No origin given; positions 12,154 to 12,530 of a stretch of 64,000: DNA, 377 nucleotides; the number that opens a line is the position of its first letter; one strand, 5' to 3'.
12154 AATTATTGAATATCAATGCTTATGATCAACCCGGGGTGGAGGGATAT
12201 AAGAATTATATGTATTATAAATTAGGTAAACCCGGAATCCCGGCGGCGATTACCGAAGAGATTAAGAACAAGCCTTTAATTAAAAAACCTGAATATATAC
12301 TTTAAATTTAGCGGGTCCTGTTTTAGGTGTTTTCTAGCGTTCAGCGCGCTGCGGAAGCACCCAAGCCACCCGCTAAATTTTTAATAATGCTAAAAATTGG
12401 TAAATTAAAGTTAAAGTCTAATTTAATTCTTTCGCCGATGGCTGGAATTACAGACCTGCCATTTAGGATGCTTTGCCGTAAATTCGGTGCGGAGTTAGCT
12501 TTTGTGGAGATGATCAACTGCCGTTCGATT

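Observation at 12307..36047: Family of ~70-nt imperfect palindromic intergenic repeats (4 copies, both orientations)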

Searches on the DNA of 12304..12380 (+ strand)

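Call 22: build_rna_model(alignment_id=A2)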
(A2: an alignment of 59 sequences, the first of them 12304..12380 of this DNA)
Model R1 built from alignment A2 (59 sequences, 100 columns); structure: RNAalifold consensus.
model positions 78; base pairs 17; branch points 0; effective number of sequences 3.29; information 0.726 bits per position. Calibrated on 0.2 Mb of random sequence (short: E-values are rough).
structure used (alignment columns):
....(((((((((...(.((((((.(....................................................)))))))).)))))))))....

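Call 23: search_with_rna_model(model_id=R1, source=window, filters=off, max_evalue=10, show_alignments=6)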
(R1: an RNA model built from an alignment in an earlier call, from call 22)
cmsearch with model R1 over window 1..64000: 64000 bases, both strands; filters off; matches with E-value up to 10: 27.
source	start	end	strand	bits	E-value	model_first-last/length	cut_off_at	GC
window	35976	36051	+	81.1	1.3e-21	1-78/78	no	0.49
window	12304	12380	+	76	4.2e-20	1-78/78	no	0.51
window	35976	36051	-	32.3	3.1e-07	1-78/78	no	0.49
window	12304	12380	-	28.8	3.4e-06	1-78/78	no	0.51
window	34681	34764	-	20.4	0.00097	1-78/78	no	0.5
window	54990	55017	+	12.7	0.19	1-78/78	no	0.43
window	26499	26554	+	10.7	0.71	1-78/78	no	0.48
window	54990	55017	-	10.5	0.79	1-78/78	no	0.43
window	34681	34764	+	9.7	1.4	1-78/78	no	0.5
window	54429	54486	+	9.1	2.1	1-78/78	no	0.41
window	16312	16350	+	8.9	2.5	1-78/78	no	0.44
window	56397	56450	+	8.1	4.2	1-78/78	no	0.41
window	26499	26554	-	8.1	4.2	1-78/78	no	0.48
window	1321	1370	+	8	4.6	14-65/78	no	0.34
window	11525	11579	+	7.8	5.2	1-78/78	no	0.4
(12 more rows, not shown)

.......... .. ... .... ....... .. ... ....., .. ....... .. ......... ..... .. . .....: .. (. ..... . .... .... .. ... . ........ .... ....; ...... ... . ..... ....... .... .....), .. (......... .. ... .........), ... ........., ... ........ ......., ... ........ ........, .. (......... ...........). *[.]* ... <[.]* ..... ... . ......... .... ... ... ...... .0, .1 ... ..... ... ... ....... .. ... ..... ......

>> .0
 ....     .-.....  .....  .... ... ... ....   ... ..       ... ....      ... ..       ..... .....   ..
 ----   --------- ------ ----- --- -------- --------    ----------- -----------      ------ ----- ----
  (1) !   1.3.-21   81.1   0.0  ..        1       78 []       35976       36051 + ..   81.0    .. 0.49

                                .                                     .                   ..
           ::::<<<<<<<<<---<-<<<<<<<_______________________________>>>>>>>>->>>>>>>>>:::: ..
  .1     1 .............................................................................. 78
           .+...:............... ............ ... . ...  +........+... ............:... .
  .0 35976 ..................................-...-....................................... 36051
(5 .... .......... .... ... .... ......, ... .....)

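Call 25: search_with_rna_model(model_id=R1, sources=[L002, L003, L004, L005, L006, L008, L011, L012, L013, L016, L017, L018, L019, L020, L021, L022, L023, L024, L025, L026, L027, L028, L029, L030, L031, L032, L033, L034, L035, L036, L037, L038, L039, L040, L042, L043, L044, L045, L046, L047, L048, L049, L050, L051, L052, L053, L054, L055, L056, L057, L058, L059, L061, L062, L063, L064, L065, L066, L067, L068, L069, L070, L071, L072], max_evalue=0.01)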
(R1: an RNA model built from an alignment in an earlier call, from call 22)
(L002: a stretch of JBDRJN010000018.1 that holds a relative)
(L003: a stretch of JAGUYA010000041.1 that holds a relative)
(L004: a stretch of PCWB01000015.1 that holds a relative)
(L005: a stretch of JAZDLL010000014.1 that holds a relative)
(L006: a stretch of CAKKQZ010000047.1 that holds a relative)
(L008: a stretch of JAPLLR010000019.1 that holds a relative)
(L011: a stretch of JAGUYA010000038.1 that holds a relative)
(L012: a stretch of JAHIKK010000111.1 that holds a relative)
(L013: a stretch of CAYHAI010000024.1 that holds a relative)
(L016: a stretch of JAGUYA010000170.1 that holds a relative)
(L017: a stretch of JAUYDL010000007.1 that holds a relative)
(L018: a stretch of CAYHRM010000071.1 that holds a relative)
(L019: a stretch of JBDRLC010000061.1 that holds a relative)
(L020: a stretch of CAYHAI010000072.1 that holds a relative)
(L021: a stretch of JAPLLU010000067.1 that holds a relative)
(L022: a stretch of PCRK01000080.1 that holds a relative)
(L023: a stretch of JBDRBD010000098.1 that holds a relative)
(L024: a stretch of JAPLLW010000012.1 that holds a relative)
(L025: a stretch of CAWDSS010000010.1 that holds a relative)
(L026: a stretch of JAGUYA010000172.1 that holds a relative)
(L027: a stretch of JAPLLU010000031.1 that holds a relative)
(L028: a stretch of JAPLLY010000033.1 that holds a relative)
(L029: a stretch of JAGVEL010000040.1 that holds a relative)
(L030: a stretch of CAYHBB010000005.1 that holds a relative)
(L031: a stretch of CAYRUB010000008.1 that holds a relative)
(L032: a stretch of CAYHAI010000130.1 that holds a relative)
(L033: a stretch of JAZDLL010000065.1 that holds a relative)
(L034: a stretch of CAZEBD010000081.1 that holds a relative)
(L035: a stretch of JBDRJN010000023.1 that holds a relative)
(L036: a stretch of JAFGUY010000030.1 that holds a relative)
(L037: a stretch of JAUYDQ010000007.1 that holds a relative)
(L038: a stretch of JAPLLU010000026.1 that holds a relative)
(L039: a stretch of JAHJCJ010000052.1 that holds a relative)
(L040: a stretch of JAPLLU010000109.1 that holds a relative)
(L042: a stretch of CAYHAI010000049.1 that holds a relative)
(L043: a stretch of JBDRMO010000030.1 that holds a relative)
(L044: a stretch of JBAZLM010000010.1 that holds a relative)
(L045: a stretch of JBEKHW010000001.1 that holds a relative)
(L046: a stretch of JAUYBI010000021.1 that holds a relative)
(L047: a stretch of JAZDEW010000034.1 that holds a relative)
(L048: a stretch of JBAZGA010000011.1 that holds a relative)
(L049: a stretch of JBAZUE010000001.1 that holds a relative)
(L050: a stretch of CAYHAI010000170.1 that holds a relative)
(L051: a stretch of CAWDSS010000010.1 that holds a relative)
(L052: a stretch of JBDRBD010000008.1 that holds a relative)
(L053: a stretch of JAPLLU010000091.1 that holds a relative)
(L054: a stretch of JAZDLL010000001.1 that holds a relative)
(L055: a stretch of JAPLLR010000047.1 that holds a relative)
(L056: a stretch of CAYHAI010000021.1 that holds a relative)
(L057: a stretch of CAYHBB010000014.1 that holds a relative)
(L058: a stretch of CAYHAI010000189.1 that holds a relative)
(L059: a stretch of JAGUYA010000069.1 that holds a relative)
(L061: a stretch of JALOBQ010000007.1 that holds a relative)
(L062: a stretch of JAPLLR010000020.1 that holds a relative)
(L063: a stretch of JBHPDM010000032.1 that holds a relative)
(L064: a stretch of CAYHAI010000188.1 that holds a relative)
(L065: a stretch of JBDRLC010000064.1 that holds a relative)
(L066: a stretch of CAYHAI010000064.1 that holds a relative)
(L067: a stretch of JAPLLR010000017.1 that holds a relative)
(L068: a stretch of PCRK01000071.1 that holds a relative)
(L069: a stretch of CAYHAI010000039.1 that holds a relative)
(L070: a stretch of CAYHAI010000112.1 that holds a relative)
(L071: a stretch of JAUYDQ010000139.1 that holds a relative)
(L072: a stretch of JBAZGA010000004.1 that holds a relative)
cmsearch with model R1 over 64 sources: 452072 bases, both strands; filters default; matches with E-value up to 0.01: 144.
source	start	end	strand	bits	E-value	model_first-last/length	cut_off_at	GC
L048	4320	4397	+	96.1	3.4e-25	1-78/78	no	0.5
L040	6256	6332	+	95.4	5.6e-25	1-78/78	no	0.48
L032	547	624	+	93.8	1.6e-24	1-78/78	no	0.5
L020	1250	1327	+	93.1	2.5e-24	1-78/78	no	0.58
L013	2920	2997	+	92.5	4.1e-24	1-78/78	no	0.51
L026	702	778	-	92.2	5e-24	1-78/78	no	0.53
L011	139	215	+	91.8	6.5e-24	1-78/78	no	0.53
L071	3171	3248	+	91.7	6.6e-24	1-78/78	no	0.54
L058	5178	5255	+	91.5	7.6e-24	1-78/78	no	0.51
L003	6536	6612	-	91.4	8.3e-24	1-78/78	no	0.55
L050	834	912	+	91.2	9.7e-24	1-78/78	no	0.52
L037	1247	1324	-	90.6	1.4e-23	1-78/78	no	0.55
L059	442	519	-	90.5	1.6e-23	1-78/78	no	0.47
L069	2936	3014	-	89.5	3e-23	1-78/78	no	0.56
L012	5572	5647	+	89.4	3.2e-23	1-78/78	no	0.5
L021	6549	6625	-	89.4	3.2e-23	1-78/78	no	0.55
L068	1015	1090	-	89.3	3.4e-23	1-78/78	no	0.5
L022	3934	4011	+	88.8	4.9e-23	1-78/78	no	0.56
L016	2563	2639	-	88.4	6.3e-23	1-78/78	no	0.55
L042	4184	4261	+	88.2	7.1e-23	1-78/78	no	0.58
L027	1002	1078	+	87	1.6e-22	1-78/78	no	0.53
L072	4648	4725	-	86.9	1.7e-22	1-78/78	no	0.54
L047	3491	3566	-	86.7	2e-22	1-78/78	no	0.53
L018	3909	3984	-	86.7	2e-22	1-78/78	no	0.53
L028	1503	1578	-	86.6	2.2e-22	1-78/78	no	0.53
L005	1584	1659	+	86.6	2.2e-22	1-78/78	no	0.53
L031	7381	7459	-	86.4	2.4e-22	1-78/78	no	0.56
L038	4244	4323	+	85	6.2e-22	1-78/78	no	0.47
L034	614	690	+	84.9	6.7e-22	1-78/78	no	0.49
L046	1147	1222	-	84.6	8.4e-22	1-78/78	no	0.49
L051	745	823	-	83.9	1.3e-21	1-78/78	no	0.51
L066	5504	5582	+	83.5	1.8e-21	1-78/78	no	0.53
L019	2007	2085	-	83.4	1.9e-21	1-78/78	no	0.57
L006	2229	2304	-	83.3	2.1e-21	1-78/78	no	0.47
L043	768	846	-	83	2.5e-21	1-78/78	no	0.59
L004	2251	2326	+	82.5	3.4e-21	1-78/78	no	0.5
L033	3524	3599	-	82.2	4.4e-21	1-78/78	no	0.5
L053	5746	5825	-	81.8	5.6e-21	1-78/78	no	0.51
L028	2860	2935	-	81.7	5.9e-21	1-78/78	no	0.53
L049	2446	2524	-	81.6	6.4e-21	1-78/78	no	0.58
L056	1475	1552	+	80.2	1.6e-20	1-78/78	no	0.56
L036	100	178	-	80.1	1.8e-20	1-78/78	no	0.52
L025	1779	1857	+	80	1.9e-20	1-78/78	no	0.57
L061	1529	1604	+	79.3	3.1e-20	1-78/78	no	0.5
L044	2524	2603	-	78.6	4.9e-20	1-78/78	no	0.52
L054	7165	7244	-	78.1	6.7e-20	1-78/78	no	0.46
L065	4167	4246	+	77.8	8.7e-20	1-78/78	no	0.62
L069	2406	2481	+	76.6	1.9e-19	1-78/78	no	0.54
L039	6109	6187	+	76.3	2.4e-19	1-78/78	no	0.51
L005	2875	2954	-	74.7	7e-19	1-78/78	no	0.51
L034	1907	1987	-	70.4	1.3e-17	1-78/78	no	0.49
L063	3906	3986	+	69.5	2.3e-17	1-78/78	no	0.6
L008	7207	7288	+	67.7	8.3e-17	1-78/78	no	0.57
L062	5003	5084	+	67.1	1.2e-16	1-78/78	no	0.59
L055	7818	7899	-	66.9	1.4e-16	1-78/78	no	0.6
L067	7877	7958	+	66.9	1.4e-16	1-78/78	no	0.57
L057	3625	3706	-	65.4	3.8e-16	1-78/78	no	0.62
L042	4635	4710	+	64.7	6e-16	1-78/78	no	0.57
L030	3415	3496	+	64.6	6.4e-16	1-78/78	no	0.61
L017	2086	2167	-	63.2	1.8e-15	1-78/78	no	0.5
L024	3687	3771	-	62.8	2.2e-15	1-78/78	no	0.56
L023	3863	3955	-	58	5.8e-14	1-78/78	no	0.68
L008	431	512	+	58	5.9e-14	1-78/78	no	0.59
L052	3986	4078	-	57.8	6.6e-14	1-78/78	no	0.7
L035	2539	2631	-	57.3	9.5e-14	1-78/78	no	0.65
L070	3143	3208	+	57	1.2e-13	1-78/78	no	0.61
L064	89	154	-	55.7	2.8e-13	1-78/78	no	0.65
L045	5063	5155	-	55.4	3.4e-13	1-78/78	no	0.66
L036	6722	6801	-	53.6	1.2e-12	1-78/78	no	0.56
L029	5340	5432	-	50.7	8e-12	1-78/78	no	0.61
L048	4320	4397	-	50.6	9e-12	1-78/78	no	0.5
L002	4985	5077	+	50.3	1e-11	1-78/78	no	0.62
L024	3575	3650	+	50.1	1.2e-11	1-78/78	no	0.61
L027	5014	5110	+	49.6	1.8e-11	1-78/78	no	0.57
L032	547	624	-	48.9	2.7e-11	1-78/78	no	0.5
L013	2920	2997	-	48.5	3.6e-11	1-78/78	no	0.51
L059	442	519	+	48.2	4.4e-11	1-78/78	no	0.47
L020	1250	1327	-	47.5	7.2e-11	1-78/78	no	0.58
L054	7165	7244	+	47.4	7.5e-11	1-78/78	no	0.46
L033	3524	3599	+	47.1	9.2e-11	1-78/78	no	0.5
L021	6549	6625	+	46.9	1.1e-10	1-78/78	no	0.55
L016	2563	2639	+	46.8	1.1e-10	1-78/78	no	0.55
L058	5178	5255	-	45.8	2.3e-10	1-78/78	no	0.51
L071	3171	3248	-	45.6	2.7e-10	1-78/78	no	0.54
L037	1247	1324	+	45.1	3.8e-10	1-78/78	no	0.55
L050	834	912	-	44.8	4.4e-10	1-78/78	no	0.52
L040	6256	6332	-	43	1.6e-09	1-78/78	no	0.48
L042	4184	4261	-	42.9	1.6e-09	1-78/78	no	0.58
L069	2936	3014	+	42.7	1.8e-09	1-78/78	no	0.56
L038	4244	4323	-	42.3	2.5e-09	1-78/78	no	0.47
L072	4648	4725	+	40.9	6.3e-09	1-78/78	no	0.54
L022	3934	4011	-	40.8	6.7e-09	1-78/78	no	0.56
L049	2446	2524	+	40.7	7.2e-09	1-78/78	no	0.58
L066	5504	5582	-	40.2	1e-08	1-78/78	no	0.53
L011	139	215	-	40.1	1.1e-08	1-78/78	no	0.53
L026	702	778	+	39.9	1.2e-08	1-78/78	no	0.53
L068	1015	1090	+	39.4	1.8e-08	1-78/78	no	0.5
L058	5715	5791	-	39.2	2e-08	1-78/78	no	0.61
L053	5746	5825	+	39.2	2e-08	1-78/78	no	0.51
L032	1460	1518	-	39.2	2e-08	10-69/78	no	0.59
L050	1673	1731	-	39.2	2e-08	10-69/78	no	0.59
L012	5572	5647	-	39.2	2.1e-08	1-78/78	no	0.5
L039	6109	6187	-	38.3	3.6e-08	1-78/78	no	0.51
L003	6536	6612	+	38.3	3.8e-08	1-78/78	no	0.55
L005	1584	1659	-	37.9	5e-08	1-78/78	no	0.53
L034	614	690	-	37.4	6.8e-08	1-78/78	no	0.49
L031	7381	7459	+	37.1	8.2e-08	1-78/78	no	0.56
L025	1779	1857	-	37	9.2e-08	1-78/78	no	0.57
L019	2007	2085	+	36.9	9.4e-08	1-78/78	no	0.57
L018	3909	3984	+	36.9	9.6e-08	1-78/78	no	0.53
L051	745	823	+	36.6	1.1e-07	1-78/78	no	0.51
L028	1503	1578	+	36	1.7e-07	1-78/78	no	0.53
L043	768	846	+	35.9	1.9e-07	1-78/78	no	0.59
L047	3491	3566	+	35.5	2.5e-07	1-78/78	no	0.53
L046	1147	1222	+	35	3.6e-07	1-78/78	no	0.49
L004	2251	2326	-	34.7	4.3e-07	1-78/78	no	0.5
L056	1475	1552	-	34.7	4.4e-07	1-78/78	no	0.56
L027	7918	7992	+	34.5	4.8e-07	1-78/78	no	0.57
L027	1002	1078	-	33.7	8.2e-07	1-78/78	no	0.53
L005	2875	2954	+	33.1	1.3e-06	1-78/78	no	0.51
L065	4167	4246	-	33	1.3e-06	1-78/78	no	0.62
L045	5475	5568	-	32.9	1.5e-06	1-78/78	no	0.69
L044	2524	2603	+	32.4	2.1e-06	1-78/78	no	0.52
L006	2229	2304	+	32.1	2.6e-06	1-78/78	no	0.47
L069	2406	2481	-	32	2.6e-06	1-78/78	no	0.54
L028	2860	2935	+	31.4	3.9e-06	1-78/78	no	0.53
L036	100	178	+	31.1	4.7e-06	1-78/78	no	0.52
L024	3575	3650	-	30.5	7.1e-06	1-78/78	no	0.61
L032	4591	4667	-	30.2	8.8e-06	1-78/78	no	0.65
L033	1316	1409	-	29.2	1.8e-05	1-78/78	no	0.56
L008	7207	7288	-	29.1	1.9e-05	1-78/78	no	0.57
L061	1529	1604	-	28.8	2.4e-05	1-78/78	no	0.5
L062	5003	5084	-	28.5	2.9e-05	1-78/78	no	0.59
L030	3415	3496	-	28.2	3.4e-05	1-78/78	no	0.61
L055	7818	7899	+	28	3.9e-05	1-78/78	no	0.6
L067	7877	7958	-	28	3.9e-05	1-78/78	no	0.57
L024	3687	3771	+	27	8e-05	1-78/78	no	0.56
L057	3625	3706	+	26.8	8.8e-05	1-78/78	no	0.62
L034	1907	1987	+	26.2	0.00014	1-78/78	no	0.49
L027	7918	7992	-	25.4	0.00023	1-78/78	no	0.57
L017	2086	2167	+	23.8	0.00068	1-78/78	no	0.5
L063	3906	3986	-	23.6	0.00079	1-78/78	no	0.6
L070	3143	3208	-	23.2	0.001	1-78/78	no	0.61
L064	89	154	+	21.4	0.0036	1-78/78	no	0.65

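Call 41: search_with_rna_model(model_id=R1, sources=[L073, L074, L075, L076, L077, L078, L079, L080, L081, L082, L083, L084, L085, L086, L087, L088, L089, L090, L091, L092, L093, L094, L095, L096, L097, L098, L099, L100, L101, L102, L103, L104, L105, L106, L107, L108, L109, L110, L111, L112, L113, L114, L115, L116, L117, L118, L119, L120, L121, L122, L123, L124, L125, L126, L127, L128, L129, L130, L131, L132, L133, L134, L135, L136, L137, L138, L139, L140, L141, L142, L143, L144, L145, L146, L147, L148, L149, L150, L151, L152], max_evalue=0.05)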
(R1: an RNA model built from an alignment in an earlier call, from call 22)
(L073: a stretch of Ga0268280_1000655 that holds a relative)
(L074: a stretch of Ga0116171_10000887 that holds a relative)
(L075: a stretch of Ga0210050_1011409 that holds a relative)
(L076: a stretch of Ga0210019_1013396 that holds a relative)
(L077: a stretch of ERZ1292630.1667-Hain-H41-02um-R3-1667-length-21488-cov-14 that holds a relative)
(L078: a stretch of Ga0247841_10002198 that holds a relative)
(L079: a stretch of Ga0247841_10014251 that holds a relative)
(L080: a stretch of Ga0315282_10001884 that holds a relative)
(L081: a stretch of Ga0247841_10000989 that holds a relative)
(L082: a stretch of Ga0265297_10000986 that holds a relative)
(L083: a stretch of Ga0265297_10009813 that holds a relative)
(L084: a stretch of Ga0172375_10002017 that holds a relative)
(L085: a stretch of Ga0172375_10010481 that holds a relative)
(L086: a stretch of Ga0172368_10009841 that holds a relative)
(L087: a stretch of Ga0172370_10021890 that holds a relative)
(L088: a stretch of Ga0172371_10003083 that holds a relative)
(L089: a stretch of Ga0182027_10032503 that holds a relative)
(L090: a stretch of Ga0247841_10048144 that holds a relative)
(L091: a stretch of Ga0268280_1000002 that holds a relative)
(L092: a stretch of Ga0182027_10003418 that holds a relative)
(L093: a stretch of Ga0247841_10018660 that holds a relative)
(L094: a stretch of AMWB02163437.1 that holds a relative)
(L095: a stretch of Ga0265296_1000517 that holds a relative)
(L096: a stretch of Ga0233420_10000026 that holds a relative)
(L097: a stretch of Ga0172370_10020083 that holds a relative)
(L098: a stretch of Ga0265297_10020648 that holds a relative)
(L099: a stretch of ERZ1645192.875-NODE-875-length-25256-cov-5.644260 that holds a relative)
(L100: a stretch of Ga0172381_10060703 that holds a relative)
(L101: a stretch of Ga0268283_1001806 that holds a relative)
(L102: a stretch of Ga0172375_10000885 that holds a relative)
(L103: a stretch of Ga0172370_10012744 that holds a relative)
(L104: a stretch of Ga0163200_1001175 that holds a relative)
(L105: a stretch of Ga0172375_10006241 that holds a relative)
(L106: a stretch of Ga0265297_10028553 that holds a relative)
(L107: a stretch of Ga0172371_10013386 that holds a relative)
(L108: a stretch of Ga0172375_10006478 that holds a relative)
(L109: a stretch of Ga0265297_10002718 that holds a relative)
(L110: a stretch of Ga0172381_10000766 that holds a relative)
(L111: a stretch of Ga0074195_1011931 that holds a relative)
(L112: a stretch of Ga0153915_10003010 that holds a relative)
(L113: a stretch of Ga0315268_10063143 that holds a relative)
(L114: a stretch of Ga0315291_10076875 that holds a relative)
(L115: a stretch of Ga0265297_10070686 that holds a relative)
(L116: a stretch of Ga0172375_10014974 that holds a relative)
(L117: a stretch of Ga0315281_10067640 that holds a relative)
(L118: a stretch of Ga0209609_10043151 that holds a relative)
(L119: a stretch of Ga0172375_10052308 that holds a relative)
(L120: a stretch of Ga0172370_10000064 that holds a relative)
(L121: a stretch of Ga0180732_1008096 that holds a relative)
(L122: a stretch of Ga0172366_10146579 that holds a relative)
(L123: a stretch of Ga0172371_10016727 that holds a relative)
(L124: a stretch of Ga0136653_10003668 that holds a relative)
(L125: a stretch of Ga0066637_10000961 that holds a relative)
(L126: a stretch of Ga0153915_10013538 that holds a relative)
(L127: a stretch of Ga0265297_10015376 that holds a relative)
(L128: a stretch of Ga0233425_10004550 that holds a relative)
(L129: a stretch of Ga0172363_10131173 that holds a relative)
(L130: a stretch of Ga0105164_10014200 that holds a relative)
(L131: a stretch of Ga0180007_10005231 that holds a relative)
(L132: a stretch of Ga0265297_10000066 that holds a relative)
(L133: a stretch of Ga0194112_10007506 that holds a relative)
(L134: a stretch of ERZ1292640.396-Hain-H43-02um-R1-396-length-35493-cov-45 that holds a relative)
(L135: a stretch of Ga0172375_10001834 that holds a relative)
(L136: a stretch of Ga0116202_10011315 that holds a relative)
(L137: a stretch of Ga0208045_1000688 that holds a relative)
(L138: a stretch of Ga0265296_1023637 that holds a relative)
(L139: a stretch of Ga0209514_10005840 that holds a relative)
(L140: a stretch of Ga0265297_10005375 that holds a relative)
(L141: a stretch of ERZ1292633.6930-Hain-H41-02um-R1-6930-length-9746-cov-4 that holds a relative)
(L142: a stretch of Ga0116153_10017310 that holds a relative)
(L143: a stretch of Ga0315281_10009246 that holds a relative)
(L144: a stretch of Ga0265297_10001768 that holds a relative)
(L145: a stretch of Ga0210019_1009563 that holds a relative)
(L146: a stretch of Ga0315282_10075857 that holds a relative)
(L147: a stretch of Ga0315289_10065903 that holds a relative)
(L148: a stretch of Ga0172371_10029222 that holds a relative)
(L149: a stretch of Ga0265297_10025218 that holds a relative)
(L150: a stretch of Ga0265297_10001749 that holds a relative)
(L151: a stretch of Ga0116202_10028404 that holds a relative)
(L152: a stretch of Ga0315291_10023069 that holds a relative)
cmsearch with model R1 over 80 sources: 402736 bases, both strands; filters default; matches with E-value up to 0.05: 38.
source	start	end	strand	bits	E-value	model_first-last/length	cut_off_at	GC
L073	3686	3761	-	87.9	8.1e-23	1-78/78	no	0.51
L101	3686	3761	-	84.9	5.9e-22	1-78/78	no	0.54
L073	2393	2469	+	84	1.1e-21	1-78/78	no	0.48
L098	3685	3763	+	74.4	7.5e-19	1-78/78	no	0.61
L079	2394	2470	+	73.9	1.1e-18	1-78/78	no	0.51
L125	2389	2467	+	72.9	2.2e-18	1-78/78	no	0.56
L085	2392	2469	+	70.3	1.2e-17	1-78/78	no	0.49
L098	2388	2467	+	69.9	1.6e-17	1-78/78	no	0.51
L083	2391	2470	+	69.2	2.6e-17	1-78/78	no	0.5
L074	2394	2470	+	68.6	3.9e-17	1-78/78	no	0.49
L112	2389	2468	+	67.2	1e-16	1-78/78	no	0.51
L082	2392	2470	+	66.5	1.6e-16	1-78/78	no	0.54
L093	2394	2469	+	64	8.7e-16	1-78/78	no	0.43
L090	2490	2568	+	63.7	1.1e-15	1-78/78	no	0.56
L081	3708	3786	+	55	4.1e-13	1-78/78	no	0.57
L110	2395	2470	-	49.8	1.4e-11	1-78/78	no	0.45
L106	2813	2920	-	43.7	8.4e-10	1-78/78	no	0.65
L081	5269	5376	-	42.2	2.3e-09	1-78/78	no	0.67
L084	2387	2482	-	41.8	3.1e-09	1-78/78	no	0.56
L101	3686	3761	+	39.5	1.5e-08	1-78/78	no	0.54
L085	2392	2469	-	38.8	2.4e-08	1-78/78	no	0.49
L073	3686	3761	+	37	8.1e-08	1-78/78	no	0.51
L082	2392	2470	-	36.5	1.1e-07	1-78/78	no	0.54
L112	2389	2468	-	34.3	4.9e-07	1-78/78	no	0.51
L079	2394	2470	-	33.5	8.5e-07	1-78/78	no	0.51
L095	5085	5178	-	33.1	1.1e-06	1-78/78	no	0.6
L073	2393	2469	-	32.5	1.7e-06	1-78/78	no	0.48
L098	2388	2467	-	32.4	1.9e-06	1-78/78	no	0.51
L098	3685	3763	-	32.3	1.9e-06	1-78/78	no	0.61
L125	2389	2467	-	29.6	1.2e-05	1-78/78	no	0.56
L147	4116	4190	-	28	3.5e-05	1-78/78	no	0.61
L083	2391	2470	-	25.7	0.00017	1-78/78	no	0.5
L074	2394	2470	-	25.3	0.00023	1-78/78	no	0.49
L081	3708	3786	-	24.5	0.00039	1-78/78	no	0.57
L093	2394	2469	-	22.5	0.0015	1-78/78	no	0.43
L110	2395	2470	+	22.2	0.0018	1-78/78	no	0.45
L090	2490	2568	-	20.4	0.0063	1-78/78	no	0.56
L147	4118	4186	+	20.2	0.0069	1-78/78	no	0.64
